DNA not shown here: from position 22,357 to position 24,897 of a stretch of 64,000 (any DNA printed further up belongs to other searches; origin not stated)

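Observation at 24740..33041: One ABC ATPase followed by four tandem, internally duplicated ABC-2 permease paralogs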

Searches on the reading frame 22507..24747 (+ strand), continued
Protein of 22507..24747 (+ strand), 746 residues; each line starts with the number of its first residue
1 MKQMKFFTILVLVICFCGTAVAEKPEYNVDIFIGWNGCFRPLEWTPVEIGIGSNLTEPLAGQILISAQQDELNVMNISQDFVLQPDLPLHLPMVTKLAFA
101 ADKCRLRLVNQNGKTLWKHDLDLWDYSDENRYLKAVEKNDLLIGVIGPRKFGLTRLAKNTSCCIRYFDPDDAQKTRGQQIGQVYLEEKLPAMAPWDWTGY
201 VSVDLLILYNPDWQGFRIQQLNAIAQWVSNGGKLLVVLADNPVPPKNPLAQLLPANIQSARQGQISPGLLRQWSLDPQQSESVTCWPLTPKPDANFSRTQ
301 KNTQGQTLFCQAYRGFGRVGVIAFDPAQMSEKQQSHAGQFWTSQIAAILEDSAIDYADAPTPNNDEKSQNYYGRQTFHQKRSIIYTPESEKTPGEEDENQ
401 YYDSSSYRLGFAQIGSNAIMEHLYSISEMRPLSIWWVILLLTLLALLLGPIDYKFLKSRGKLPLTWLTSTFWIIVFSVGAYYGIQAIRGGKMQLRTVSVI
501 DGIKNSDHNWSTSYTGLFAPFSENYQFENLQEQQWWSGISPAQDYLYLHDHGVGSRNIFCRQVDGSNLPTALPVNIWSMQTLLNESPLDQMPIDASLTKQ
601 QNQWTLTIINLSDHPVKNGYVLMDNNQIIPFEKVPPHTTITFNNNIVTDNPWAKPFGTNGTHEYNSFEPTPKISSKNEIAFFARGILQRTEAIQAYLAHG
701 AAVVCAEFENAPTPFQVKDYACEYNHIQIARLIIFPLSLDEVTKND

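Call 61: find_encoding_contigs(protein=P0174, flank=10000, max_places=1)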
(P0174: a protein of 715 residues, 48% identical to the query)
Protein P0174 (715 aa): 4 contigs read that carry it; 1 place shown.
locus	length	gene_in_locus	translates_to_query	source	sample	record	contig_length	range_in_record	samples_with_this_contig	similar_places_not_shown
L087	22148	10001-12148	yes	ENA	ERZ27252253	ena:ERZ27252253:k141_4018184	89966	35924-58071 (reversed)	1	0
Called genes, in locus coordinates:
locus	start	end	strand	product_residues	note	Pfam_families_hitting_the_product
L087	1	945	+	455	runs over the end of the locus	-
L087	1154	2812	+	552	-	-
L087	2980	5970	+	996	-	PF00092:VWA, PF13519:VWA_2, PF13768:VWA_3, PF07090:GATase1_like (weak)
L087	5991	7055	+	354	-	PF00493:MCM (faint), PF20030:bpMoxR, PF00004:AAA (weak), PF07726:AAA_3, PF07728:AAA_5, PF17863:AAA_lid_2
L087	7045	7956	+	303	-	PF01882:DUF58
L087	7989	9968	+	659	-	PF07584:BatA, PF00092:VWA (weak), PF13519:VWA_2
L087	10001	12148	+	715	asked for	-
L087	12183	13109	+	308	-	PF00005:ABC_tran, PF13304:AAA_21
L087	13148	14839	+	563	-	PF12679:ABC2_membrane_2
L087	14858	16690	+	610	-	PF12679:ABC2_membrane_2 (weak)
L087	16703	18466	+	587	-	PF12679:ABC2_membrane_2, PF12730:ABC2_membrane_4 (faint), PF01061:ABC2_membrane (weak), PF12698:ABC2_membrane_3, PF12679:ABC2_membrane_2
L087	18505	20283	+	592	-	PF12679:ABC2_membrane_2 (weak), PF12698:ABC2_membrane_3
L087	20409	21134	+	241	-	PF00483:NTP_transferase, PF12804:NTP_transf_3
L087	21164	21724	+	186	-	PF00908:dTDP_sugar_isom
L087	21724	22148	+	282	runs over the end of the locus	PF01370:Epimerase, PF02719:Polysacc_synt_2 (faint), PF04321:RmlD_sub_bind, PF16363:GDP_Man_Dehyd, PF01073:3Beta_HSD (weak), PF07993:NAD_binding_4 (weak)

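Call 62: find_encoding_contigs(protein=P0176, flank=10000, max_places=1)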
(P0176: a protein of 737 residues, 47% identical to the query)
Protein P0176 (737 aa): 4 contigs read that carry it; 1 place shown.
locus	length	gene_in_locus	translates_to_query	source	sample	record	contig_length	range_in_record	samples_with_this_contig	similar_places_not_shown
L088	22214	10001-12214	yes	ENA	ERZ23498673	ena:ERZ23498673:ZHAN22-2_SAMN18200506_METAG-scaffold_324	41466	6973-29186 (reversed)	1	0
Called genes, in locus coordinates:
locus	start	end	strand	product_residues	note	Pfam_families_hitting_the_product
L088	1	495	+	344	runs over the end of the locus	PF13531:SBP_bac_11, PF01547:SBP_bac_1, PF13416:SBP_bac_8, PF13343:SBP_bac_6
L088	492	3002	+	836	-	PF00528:BPD_transp_1 (weak), PF24684:Vgb_lyase (weak), PF08450:SGL (faint), PF17170:DUF5128, PF01436:NHL (weak)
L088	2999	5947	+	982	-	PF00092:VWA, PF07090:GATase1_like (weak)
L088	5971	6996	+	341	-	PF20030:bpMoxR, PF00004:AAA (weak), PF07726:AAA_3, PF07728:AAA_5, PF17863:AAA_lid_2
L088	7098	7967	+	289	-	PF01882:DUF58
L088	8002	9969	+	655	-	PF07584:BatA, PF00092:VWA, PF13519:VWA_2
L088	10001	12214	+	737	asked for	-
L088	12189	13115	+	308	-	PF00005:ABC_tran, PF13304:AAA_21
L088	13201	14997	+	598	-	PF12679:ABC2_membrane_2 (weak)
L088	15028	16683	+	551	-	PF12679:ABC2_membrane_2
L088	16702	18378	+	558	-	PF12679:ABC2_membrane_2 (weak), PF12730:ABC2_membrane_4 (faint), PF12679:ABC2_membrane_2 (weak)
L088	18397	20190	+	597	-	PF12679:ABC2_membrane_2 (weak)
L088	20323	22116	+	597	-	PF12679:ABC2_membrane_2 (weak)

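Call 70: find_encoding_contigs(protein=P0122, flank=10000, max_places=2)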
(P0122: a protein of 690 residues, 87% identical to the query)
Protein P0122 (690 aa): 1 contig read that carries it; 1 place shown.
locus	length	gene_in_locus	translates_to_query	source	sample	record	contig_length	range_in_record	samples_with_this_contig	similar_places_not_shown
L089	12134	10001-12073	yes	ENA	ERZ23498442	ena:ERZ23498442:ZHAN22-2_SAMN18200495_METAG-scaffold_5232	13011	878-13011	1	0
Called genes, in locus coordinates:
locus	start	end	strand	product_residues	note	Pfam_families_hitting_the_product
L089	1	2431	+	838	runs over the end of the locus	PF00528:BPD_transp_1, PF17170:DUF5128 (faint), PF08450:SGL (faint), PF25021:TEN_NHL (faint), PF01436:NHL (weak)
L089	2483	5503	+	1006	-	PF00092:VWA, PF07090:GATase1_like (weak)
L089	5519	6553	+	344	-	PF00493:MCM (faint), PF20030:bpMoxR, PF00004:AAA (weak), PF07726:AAA_3, PF07728:AAA_5, PF17863:AAA_lid_2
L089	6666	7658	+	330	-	PF01882:DUF58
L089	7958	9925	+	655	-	PF07584:BatA, PF00092:VWA, PF13519:VWA_2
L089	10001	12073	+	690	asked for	-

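Call 75: search_protein_families(library=padloc, proteins=[window:22507-24747:+], max_evalue=0.001)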
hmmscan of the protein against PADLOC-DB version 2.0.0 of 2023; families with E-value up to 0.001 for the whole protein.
window:22507-24747:+ (746 aa): 0 families

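Call 82: search_protein_families(library=ncbifam, proteins=[L085:18557-19681:+], max_evalue=0.00001)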
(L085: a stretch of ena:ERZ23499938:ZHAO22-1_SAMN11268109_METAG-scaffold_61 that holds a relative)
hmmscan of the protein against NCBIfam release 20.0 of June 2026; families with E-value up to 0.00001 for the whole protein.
L085:18557-19681:+ (374 aa): 178 families (the best 25 are shown)
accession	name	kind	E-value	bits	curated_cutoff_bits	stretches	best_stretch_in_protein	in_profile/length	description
NF008653.0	PRK11650.1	subfamily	1.1e-132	442.5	432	1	1-360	1-350/357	sn-glycerol-3-phosphate ABC transporter ATP-binding protein UgpC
NF008233.0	PRK11000.1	equivalog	1.7e-114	382.5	568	1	1-363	1-360/369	maltose/maltodextrin ABC transporter ATP-binding protein MalK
NF040933.2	ABC_arch_GlcV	equivalog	2.8e-101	339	450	1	3-357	2-357/357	glucose ABC transporter ATP-binding protein GlcV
NF006987.0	PRK09452.1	equivalog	1.7e-95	319.9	482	1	4-348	18-363/378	spermidine/putrescine ABC transporter ATP-binding protein PotA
TIGR01187.1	potA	subfamily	1.3e-89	300.5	355.6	1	35-353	1-321/325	polyamine ABC transporter ATP-binding protein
TIGR03265.1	PhnT2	equivalog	2.2e-89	300.1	457.7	1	4-357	5-352/353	putative 2-aminoethylphosphonate ABC transporter ATP-binding protein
NF040840.2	tungstate_WtpC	equivalog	1.9e-88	297.1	440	1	6-357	4-347/347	tungstate ABC transporter ATP-binding protein WtpC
NF043075.1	MMSYN1_0197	equivalog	1.1e-86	290.9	550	1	6-357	5-339/341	spermidine/putrescine ABC transporter ATP-binding protein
NF008513.0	PRK11432.1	equivalog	2.3e-80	270.1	496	1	4-322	7-312/351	ferric ABC transporter ATP-binding protein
TIGR00968.1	3a0106s01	subfamily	4.1e-75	252.3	342.75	1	5-237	2-233/237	sulfate ABC transporter ATP-binding protein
TIGR03258.1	PhnT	equivalog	1.4e-74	251.3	499.15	1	4-315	9-315/359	2-aminoethylphosphonate ABC transport system ATP-binding subunit PhnT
NF008621.0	PRK11607.1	equivalog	8.4e-70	235.5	613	1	6-307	22-320/377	putrescine ABC transporter ATP-binding subunit PotG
NF008105.0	PRK10851.1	equivalog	6.6e-67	225.7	502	1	6-248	5-248/362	sulfate/thiosulfate ABC transporter ATP-binding protein CysA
TIGR01186.1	proV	subfamily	2e-58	198.3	326.6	1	18-237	7-232/363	betaine/proline/choline family ABC transporter ATP-binding protein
TIGR02142.1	modC_ABC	equivalog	2.4e-51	175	285.05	1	22-226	15-223/353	molybdenum ABC transporter ATP-binding protein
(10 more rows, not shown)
